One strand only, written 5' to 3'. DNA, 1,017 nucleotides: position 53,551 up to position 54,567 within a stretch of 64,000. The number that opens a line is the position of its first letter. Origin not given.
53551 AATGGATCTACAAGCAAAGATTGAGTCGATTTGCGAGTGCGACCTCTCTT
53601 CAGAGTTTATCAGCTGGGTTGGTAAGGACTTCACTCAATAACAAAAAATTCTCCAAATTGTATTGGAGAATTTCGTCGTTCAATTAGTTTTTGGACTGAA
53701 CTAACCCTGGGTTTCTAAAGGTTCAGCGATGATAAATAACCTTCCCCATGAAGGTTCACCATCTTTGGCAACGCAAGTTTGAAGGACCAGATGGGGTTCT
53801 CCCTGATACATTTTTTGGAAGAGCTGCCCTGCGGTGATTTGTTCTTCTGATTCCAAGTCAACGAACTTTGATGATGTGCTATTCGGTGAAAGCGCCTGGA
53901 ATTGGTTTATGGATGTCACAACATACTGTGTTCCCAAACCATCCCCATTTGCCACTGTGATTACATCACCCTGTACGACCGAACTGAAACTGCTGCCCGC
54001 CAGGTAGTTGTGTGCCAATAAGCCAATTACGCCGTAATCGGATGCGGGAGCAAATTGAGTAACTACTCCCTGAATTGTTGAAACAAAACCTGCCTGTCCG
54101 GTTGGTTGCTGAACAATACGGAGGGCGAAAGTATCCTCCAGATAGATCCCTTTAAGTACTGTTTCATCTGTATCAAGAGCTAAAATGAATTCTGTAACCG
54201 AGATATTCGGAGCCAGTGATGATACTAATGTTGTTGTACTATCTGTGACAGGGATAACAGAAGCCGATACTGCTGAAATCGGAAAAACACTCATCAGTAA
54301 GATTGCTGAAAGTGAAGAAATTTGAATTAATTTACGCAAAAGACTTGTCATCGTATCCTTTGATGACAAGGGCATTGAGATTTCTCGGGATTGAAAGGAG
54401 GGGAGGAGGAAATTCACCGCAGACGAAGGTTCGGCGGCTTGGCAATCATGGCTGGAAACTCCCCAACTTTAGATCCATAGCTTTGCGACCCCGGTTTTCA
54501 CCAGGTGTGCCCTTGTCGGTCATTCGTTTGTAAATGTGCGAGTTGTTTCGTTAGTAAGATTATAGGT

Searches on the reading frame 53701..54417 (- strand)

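Call 47: search_protein_families(library=pfam, proteins=[window:53701-54417:-], max_evalue=0.01)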
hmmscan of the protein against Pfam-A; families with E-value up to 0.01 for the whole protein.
window:53701-54417:- (238 aa): 1 family
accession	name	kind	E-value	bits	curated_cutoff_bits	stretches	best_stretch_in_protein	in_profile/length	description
PF04203.18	Sortase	-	0.00054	20.1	26.6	1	125-233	34-124/125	Sortase domain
